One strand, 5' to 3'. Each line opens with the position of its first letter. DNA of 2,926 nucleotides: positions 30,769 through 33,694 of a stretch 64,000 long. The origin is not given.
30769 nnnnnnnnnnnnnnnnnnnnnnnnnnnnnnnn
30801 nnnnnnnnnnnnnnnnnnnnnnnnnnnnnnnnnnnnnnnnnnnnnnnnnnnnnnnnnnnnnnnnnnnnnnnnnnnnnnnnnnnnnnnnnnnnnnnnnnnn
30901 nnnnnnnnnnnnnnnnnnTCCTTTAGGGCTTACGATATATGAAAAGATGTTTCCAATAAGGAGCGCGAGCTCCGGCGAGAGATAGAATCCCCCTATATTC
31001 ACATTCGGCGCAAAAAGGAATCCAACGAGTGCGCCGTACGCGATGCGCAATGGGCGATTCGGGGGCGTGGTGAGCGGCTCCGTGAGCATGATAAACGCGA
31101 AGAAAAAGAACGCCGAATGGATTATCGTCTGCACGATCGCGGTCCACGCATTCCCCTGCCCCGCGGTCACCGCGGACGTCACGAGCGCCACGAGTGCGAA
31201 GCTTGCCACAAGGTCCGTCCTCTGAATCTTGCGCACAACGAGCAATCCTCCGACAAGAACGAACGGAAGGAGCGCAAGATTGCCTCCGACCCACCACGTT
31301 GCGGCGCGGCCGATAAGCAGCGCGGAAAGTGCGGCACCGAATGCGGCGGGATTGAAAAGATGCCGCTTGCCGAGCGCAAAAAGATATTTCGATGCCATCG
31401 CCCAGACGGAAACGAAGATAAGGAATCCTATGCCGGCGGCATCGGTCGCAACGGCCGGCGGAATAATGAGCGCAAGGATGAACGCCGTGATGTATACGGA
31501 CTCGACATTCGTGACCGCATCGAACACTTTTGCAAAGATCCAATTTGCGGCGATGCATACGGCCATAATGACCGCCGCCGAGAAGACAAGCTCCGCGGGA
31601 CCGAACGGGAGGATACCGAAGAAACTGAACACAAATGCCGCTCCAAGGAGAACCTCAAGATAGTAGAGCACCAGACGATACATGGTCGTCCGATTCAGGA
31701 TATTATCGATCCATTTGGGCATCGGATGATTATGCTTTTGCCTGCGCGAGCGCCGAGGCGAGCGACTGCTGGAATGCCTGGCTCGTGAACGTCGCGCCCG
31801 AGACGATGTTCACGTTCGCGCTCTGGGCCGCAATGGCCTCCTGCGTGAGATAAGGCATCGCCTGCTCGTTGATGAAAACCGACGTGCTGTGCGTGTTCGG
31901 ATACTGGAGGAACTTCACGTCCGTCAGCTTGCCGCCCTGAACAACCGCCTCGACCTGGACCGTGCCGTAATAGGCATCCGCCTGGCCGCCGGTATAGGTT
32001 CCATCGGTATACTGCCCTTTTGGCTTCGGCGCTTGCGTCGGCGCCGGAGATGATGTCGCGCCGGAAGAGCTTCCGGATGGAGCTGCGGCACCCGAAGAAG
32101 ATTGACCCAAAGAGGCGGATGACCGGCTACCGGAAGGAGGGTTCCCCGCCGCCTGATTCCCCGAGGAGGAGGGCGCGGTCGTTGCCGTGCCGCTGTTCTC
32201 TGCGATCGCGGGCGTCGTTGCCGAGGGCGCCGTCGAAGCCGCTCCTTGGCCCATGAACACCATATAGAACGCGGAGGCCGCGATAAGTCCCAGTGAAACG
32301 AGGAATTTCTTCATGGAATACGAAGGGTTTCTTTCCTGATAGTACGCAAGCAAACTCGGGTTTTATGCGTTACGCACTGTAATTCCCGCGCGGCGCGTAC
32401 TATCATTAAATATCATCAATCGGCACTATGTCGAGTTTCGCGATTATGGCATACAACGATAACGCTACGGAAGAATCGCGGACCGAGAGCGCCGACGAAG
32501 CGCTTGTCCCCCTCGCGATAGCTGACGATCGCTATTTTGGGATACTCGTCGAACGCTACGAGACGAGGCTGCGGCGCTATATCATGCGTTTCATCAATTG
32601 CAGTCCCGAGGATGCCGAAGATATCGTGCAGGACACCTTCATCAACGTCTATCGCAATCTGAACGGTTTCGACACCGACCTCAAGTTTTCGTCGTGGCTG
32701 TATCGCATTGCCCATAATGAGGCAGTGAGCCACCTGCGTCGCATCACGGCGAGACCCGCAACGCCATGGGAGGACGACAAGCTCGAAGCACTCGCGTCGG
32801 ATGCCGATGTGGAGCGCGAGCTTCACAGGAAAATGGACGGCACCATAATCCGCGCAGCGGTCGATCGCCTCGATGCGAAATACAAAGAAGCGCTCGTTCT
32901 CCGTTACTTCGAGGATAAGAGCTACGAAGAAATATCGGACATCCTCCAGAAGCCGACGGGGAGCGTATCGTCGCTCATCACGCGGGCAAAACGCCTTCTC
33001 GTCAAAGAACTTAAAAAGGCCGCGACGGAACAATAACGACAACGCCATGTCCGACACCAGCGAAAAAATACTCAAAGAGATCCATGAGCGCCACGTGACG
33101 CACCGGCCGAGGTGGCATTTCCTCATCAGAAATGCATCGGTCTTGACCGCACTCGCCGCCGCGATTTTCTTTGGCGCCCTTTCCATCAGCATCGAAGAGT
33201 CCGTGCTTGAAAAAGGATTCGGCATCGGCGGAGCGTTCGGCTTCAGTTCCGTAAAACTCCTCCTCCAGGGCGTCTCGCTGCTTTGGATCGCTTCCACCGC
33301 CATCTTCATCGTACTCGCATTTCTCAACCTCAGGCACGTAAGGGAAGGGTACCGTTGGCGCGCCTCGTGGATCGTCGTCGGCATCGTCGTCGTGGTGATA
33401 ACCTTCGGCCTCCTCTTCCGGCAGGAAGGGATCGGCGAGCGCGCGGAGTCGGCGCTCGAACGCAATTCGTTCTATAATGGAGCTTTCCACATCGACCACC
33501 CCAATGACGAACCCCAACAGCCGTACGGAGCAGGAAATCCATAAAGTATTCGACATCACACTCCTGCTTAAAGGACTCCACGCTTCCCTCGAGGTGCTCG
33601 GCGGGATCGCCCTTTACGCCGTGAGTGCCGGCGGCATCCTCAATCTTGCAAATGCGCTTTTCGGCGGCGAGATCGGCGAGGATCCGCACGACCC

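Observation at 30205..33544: Minimal Nqr/Rnf-like flavin electron-transfer pair next to an ECF sigma / anti-sigma pair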

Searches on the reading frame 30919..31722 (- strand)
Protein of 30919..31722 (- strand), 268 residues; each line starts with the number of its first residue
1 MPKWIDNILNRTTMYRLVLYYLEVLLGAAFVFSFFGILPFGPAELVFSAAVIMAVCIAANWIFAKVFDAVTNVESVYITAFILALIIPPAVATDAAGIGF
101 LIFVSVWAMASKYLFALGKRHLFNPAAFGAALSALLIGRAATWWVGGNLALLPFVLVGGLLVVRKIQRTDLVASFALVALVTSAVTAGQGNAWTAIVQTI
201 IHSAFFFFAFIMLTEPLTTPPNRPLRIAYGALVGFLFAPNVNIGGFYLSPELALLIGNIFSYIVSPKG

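Call 22: search_solved_structures(query=window:30928-31722:-, max_evalue=1, show_alignments=3)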
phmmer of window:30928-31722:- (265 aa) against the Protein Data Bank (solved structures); distinct sequences matched with E-value up to 1: 0.
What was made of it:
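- Tried and rejected: Sequence searches of the membrane domain against the PDB: a single-sequence search found nothing (call 22).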

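Call 25: search_solved_structures(query=A2, max_evalue=10, show_alignments=4)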
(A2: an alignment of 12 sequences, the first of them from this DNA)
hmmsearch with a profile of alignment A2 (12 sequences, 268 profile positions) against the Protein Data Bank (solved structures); distinct sequences matched with E-value up to 10: 4.
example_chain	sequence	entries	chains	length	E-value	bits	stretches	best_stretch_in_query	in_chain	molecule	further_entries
8ahx_D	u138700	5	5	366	0.013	18.3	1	154-260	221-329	Ion-translocating oxidoreductase complex subunit D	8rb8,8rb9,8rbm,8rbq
2akh_X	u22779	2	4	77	0.42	13.3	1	151-212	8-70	Protein-export membrane protein secG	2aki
5nco_j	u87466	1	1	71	0.42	13.3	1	151-212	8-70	Protein-export membrane protein SecG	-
9rbf_8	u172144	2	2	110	0.66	12.7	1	151-212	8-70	Protein-export membrane protein SecG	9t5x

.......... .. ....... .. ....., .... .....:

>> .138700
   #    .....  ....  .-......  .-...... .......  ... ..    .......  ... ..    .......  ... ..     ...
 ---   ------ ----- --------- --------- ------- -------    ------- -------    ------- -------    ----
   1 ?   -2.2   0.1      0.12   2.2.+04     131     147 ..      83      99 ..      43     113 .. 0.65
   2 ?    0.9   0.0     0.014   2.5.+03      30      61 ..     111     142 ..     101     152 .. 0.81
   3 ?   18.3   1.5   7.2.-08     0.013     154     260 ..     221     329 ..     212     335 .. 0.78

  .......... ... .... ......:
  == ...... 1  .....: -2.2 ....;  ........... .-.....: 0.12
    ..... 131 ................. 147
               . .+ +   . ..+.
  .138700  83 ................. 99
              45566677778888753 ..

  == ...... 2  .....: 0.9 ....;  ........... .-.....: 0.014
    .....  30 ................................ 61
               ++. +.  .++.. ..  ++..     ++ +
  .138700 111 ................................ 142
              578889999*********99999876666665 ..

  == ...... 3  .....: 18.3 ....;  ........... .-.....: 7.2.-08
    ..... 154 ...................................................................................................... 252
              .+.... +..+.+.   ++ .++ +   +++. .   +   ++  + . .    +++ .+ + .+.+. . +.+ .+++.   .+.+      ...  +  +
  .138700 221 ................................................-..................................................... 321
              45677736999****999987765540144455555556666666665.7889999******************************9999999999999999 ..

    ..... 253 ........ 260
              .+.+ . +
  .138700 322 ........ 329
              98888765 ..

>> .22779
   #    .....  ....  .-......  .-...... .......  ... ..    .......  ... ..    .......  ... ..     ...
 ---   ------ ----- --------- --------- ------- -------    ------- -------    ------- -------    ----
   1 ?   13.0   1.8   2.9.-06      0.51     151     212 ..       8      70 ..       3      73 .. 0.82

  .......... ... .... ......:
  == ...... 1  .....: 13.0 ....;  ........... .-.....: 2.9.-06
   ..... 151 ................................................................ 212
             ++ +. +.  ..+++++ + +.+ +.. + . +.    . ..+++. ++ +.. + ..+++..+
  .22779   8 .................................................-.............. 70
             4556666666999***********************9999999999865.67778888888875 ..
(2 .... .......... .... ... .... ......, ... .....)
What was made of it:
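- Tried and rejected: The profile found RnfD only weakly, E=0.013 (call 25).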

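Call 48: predict_structure(alignment_id=A2)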
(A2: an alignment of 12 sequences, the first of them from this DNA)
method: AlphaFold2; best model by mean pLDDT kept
length: 268 residues; sequences in the alignment: 12
mean_pLDDT: 70.3   pTM: 0.70
mean pLDDT of the five models: 70.3, 70.1, 65.4, 47.5, 47.2
residues with pLDDT >= 90: 8; 70-90: 153; 50-70: 81; < 50: 26
segments of 3 or more residues with pLDDT < 50: 119-123, 205-219, 244-247
pLDDT, mean of each block of 10 residues (from residue 1): 69 75 83 83 89 91 81 76 80 84 82 59 54 57 58 72 74 77 72 68 48 45 76 71 50 63 58
secondary structure, 60 per line:
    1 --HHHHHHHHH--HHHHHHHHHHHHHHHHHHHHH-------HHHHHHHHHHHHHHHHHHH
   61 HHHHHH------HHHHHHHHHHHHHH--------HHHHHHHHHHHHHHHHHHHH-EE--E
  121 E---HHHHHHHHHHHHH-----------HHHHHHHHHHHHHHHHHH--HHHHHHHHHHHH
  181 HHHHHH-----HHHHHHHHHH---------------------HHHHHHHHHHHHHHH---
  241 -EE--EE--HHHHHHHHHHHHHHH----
elements in order: H3-11 H14-34 H42-66 H73-86 H95-114 H125-137 H149-166 H169-186 H192-201 H223-237 H250-264

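Call 52: fold_search(model_id=the predicted structure, library=pdb)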
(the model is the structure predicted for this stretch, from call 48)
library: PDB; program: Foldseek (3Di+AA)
matches with E <= 10: 167; with E <= 0.001: 4
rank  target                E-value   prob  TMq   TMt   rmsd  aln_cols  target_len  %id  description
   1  9eri_D                3.9e-05  1.00  0.68  0.59   5.4       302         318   18  Cryo-EM structure of sodium pumping Rnf complex from Acetobacterium woodii bound to NADH (released 2025-03-05)
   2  8ahx_D                2.7e-04  1.00  0.67  0.53   6.5       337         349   16  Cryo-EM structure of the nitrogen-fixation associated NADH:ferredoxin oxidoreductase RNF from Azotobacter vinelandii (released 2023-11-01)
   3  8rbq_D                2.9e-04  1.00  0.71  0.63   6.8       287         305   18  Cryo-EM structure of the NADH:ferredoxin oxidoreductase RNF from Azotobacter vinelandii, dithionite reduced (released 2024-06-26)
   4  7xk3_B                7.0e-04  1.00  0.61  0.44   5.4       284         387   16  Cryo-EM structure of Na+-pumping NADH-ubiquinone oxidoreductase from Vibrio cholerae, state 1 (released 2022-07-20)
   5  9uuu_B                1.2e-03  1.00  0.60  0.44   5.8       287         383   16  Cryo-EM structure of Na+-translocating NADH-ubiquinone oxidoreductase from Vibrio cholerae reduced by NADH (released 2025-06-25)
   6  9lrr_B                1.3e-03  1.00  0.62  0.42   9.0       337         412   15  Cryo-EM structure of Na+-translocating NADH-ubiquinone oxidoreductase NqrB-G141A mutant from Vibrio cholerae with boun (released 2025-04-23)
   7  8a1x_B                1.7e-03  1.00  0.58  0.41   5.5       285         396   15  Sodium pumping NADH-quinone oxidoreductase with inhibitor DQA (released 2023-06-14)
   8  8acw_B                2.3e-03  1.00  0.58  0.43   5.7       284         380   15  X-ray structure of Na+-NQR from Vibrio cholerae at 3.4 A resolution (released 2023-07-12)
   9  7xk6_B                2.4e-03  1.00  0.61  0.41   6.6       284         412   16  Cryo-EM structure of Na+-pumping NADH-ubiquinone oxidoreductase from Vibrio cholerae, with aurachin D-42 (released 2022-07-20)
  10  9ud3_B                3.8e-03  1.00  0.58  0.42   5.4       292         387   16  Cryo-EM structure of Na+-translocating NADH-ubiquinone oxidoreductase NqrB-T236Y mutant from Vibrio cholerae (released 2025-06-25)
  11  8a1t_B                5.0e-03  1.00  0.58  0.42   5.9       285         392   15  Sodium pumping NADH-quinone oxidoreductase (released 2023-06-14)
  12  8evu_B                5.4e-03  1.00  0.62  0.42   5.4       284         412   16  Cryo EM structure of Vibrio cholerae NQR (released 2022-11-16)
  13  8a1v_B                5.6e-03  1.00  0.62  0.44   5.7       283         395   17  Sodium pumping NADH-quinone oxidoreductase with substrate Q2 (released 2023-06-14)
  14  8ad0_B                8.4e-03  1.00  0.61  0.44   5.7       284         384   15  X-ray structure of Na+-NQR from Vibrio cholerae in different conformation at 3.1 A (released 2023-07-12)
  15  9hfk_A                6.2e-01  0.11  0.18  0.18  16.3       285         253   15  Cryo-EM structure of the freshwater actinorhodopsin, Rhodoluna lacicola (RlActR) (released 2026-03-18)
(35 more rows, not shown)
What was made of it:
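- A weak, non-significant fold echo to urea transporters (call 52, rank 25, E=1.4).
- Tried and rejected: The membrane domain had to be modelled alone (calls 48, 52).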

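Call 74: search_protein_representatives(protein=window:30919-31722:-)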
Query: 268 residues. Proteins with E-value up to 0.001 (for the whole library): 1543; up to 1e-10: 794; up to 1e-30: 346. The best 150 are listed.
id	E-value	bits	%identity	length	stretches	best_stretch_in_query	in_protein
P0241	1.2e-75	271.3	54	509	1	1-268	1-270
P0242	1.8e-75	270.7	54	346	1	3-267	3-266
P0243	8.9e-74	265.1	52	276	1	7-267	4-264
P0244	7.6e-73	262.1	53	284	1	1-267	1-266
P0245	1.6e-68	247.8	50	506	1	3-268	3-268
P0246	2.8e-67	243.8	50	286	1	10-264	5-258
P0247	5.7e-67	242.8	50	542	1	1-267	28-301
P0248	2.0e-66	241.0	51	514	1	4-267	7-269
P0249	3.0e-66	240.4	48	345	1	4-267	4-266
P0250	3.2e-66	240.3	50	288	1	5-267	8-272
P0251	3.0e-65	237.2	48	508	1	3-267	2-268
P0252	4.7e-65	236.5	51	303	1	3-268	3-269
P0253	5.9e-64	232.9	56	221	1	4-221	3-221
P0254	1.1e-63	232.0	50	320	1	6-268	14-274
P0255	1.3e-63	231.8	46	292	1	3-261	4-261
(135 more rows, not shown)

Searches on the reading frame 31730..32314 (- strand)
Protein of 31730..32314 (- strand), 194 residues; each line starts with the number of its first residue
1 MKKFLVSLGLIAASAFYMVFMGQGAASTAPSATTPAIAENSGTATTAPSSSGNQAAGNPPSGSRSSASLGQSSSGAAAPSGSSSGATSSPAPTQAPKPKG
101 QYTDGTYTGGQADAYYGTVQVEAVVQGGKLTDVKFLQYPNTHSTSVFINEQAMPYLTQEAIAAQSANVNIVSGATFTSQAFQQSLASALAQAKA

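Call 3: search_protein_families(library=pfam, proteins=[window:31730-32314:-], max_evalue=0.01)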
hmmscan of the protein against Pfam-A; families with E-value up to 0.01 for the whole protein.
window:31730-32314:- (194 aa): 1 family
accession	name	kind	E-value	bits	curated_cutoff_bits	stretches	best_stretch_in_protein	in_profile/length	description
PF04205.19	FMN_bind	-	1.7e-08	35.4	22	1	115-189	2-76/77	FMN-binding domain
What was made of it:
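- Checked: FMN_bind ORF 31730..32314(-), 194 aa: PF04205 1.7e-08, 35.4 bits against a cut-off of 22 (call 3).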

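Call 4: search_protein_families(library=ncbifam, proteins=[window:31730-32314:-], max_evalue=0.01)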
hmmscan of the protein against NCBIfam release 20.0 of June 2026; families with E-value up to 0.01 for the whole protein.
window:31730-32314:- (194 aa): 0 families

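Call 67: search_solved_structures(query=window:31730-32314:-, max_evalue=1, show_alignments=2)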
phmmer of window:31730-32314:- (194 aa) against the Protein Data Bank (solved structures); distinct sequences matched with E-value up to 1: 3.
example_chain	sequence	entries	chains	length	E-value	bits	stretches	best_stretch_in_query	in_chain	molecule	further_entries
8p2a_A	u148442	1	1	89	1.9e-13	54.1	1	106-191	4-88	FMN-binding domain-containing protein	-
8p2b_A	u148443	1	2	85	0.00092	22.6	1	112-192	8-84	Clostridiaceae bacterium FMN4 domain 1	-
3o6u_A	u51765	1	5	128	0.25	14.7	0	152-189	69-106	uncharacterized protein CPE2226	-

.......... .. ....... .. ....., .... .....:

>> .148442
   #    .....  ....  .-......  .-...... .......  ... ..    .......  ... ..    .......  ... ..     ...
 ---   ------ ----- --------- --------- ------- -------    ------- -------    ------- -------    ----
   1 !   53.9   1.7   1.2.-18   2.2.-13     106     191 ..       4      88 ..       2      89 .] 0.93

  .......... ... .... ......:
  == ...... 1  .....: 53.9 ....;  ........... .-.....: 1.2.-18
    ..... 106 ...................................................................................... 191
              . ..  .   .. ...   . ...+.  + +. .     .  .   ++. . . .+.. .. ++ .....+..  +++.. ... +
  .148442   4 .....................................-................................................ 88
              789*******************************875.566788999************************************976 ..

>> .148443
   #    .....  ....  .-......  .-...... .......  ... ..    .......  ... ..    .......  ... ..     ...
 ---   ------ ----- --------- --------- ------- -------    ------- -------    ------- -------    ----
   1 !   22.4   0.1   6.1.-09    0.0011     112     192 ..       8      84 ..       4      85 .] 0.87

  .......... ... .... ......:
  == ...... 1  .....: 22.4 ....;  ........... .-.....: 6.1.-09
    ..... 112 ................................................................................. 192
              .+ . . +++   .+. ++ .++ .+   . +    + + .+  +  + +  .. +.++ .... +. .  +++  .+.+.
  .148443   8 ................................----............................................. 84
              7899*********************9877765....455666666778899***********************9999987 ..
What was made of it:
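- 31781..31801 (-): Flavinylation motif SGATFTS. Thr175 is the predicted FMN-phosphoester site, inside the family motif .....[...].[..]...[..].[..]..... It aligns to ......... of 8p2a (call 67).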

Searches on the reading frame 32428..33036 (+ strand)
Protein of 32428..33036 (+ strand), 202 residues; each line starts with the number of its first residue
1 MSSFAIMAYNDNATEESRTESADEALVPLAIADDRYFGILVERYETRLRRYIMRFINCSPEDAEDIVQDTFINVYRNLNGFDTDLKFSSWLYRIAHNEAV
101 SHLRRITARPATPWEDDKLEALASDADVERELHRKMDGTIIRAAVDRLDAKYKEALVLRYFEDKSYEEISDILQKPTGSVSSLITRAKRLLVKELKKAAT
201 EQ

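Call 3: search_protein_families(library=pfam, proteins=[window:32428-33036:+], max_evalue=0.01)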
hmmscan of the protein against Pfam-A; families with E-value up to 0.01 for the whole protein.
window:32428-33036:+ (202 aa): 4 families
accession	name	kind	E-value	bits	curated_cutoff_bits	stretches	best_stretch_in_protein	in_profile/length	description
PF04542.20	Sigma70_r2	-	1.6e-18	66.7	24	1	40-105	1-67/71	Sigma-70 region 2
PF08281.18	Sigma70_r4_2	-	3.2e-14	52.7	25.7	1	140-191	3-54/54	Sigma-70, region 4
PF04545.22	Sigma70_r4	-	3e-09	36.7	24.1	1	144-187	1-44/50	Sigma-70, region 4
PF22029.2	PhyR_sigma2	-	0.0043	17.5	27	0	47-96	7-55/55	Sigma2 domain of PhyR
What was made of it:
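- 32428..33036 (+): ECF (group 4) sigma factor, divergent from the flavin operon. Sigma70_r2 1.6e-18 and Sigma70_r4_2 3.2e-14 (call 3).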

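Call 4: search_protein_families(library=ncbifam, proteins=[window:32428-33036:+], max_evalue=0.01)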
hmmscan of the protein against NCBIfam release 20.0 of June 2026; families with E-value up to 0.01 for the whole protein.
window:32428-33036:+ (202 aa): 103 families (the best 25 are shown)
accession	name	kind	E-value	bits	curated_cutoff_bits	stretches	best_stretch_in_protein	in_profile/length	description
TIGR02937.1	sigma70-ECF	superfamily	2.4e-32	111.8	42.9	1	40-195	6-165/165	sigma-70 family RNA polymerase sigma factor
NF007223.0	PRK09641.1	equivalog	3.2e-28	98.8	209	1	33-197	16-186/187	RNA polymerase sigma factor SigW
NF009166.1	PRK12513.1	equivalog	8.9e-28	97.3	206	1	17-197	3-188/193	RNA polymerase sigma factor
TIGR02939.1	RpoE_Sigma70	equivalog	2.9e-27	95.9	236.15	1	32-196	17-187/190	RNA polymerase sigma factor RpoE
NF009171.0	PRK12518.1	equivalog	7.6e-27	94.4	208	1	14-198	5-187/191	RNA polymerase sigma factor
NF004113.0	PRK05602.1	equivalog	2.8e-26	92.5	208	1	11-200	20-206/211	RNA polymerase sigma factor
NF008888.0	PRK11922.1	equivalog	4.4e-26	91.9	204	1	12-198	6-199/231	RNA polymerase sigma factor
TIGR02985.1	Sig70_bacteroi1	subfamily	2.7e-25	89.5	126.4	1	37-195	3-162/162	RNA polymerase sigma-70 factor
NF008894.0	PRK11924.3-1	equivalog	3.9e-25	89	258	1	26-199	13-185/188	RNA polymerase sigma factor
NF007225.0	PRK09643.1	equivalog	9.2e-25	87.5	190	1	18-200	9-187/204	RNA polymerase sigma factor SigM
TIGR02948.1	SigW_bacill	equivalog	1.2e-24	87.4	243.1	1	32-196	15-185/187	RNA polymerase sigma factor SigW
NF007216.0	PRK09638.1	equivalog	8.3e-24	84.3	194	1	33-198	16-177/180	RNA polymerase sigma factor SigY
TIGR02989.1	Sig-70_gvs1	subfamily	1.3e-23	83.7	124.55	1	37-192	3-155/158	RNA polymerase sigma-70 factor, Rhodopirellula/Verrucomicrobium family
NF009168.0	PRK12515.1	subfamily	4e-23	81.9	236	1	21-201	7-185/189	RNA polymerase sigma factor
NF006930.0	PRK09415.1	subfamily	7.7e-23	81.2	198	1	40-197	21-177/179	RNA polymerase factor sigma C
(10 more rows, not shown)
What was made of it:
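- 32428..33036 (+): TIGR02937 2.4e-32 (call 4).
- Checked: The ECF sigma at 32428..33036(+) matches TIGR02937 at 2.4e-32 (call 4).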

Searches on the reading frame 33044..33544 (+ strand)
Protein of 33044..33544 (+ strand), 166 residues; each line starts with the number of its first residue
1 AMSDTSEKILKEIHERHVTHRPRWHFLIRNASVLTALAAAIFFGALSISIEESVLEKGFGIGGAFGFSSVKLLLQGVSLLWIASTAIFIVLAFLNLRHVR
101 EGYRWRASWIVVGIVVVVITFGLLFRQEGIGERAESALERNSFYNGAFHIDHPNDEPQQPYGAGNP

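Call 3: search_protein_families(library=pfam, proteins=[window:33044-33544:+], max_evalue=0.01)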
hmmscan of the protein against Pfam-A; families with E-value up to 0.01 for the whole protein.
window:33044-33544:+ (166 aa): 2 families
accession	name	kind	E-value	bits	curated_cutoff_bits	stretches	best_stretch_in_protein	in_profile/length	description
PF13520.12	AA_permease_2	-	0.0016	17.9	27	1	29-127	91-168/427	Amino acid permease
PF04932.20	Wzy_C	-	0.0053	17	31.7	1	65-137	3-81/149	O-Antigen ligase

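Call 4: search_protein_families(library=ncbifam, proteins=[window:33044-33544:+], max_evalue=0.01)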
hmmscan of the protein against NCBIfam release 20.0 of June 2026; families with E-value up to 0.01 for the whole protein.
window:33044-33544:+ (166 aa): 0 families
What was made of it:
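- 33044..33544 (+): 166-aa multi-pass membrane protein starting 8 nt after the sigma gene; a positional anti-sigma candidate. No family hit (calls 3, 4).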
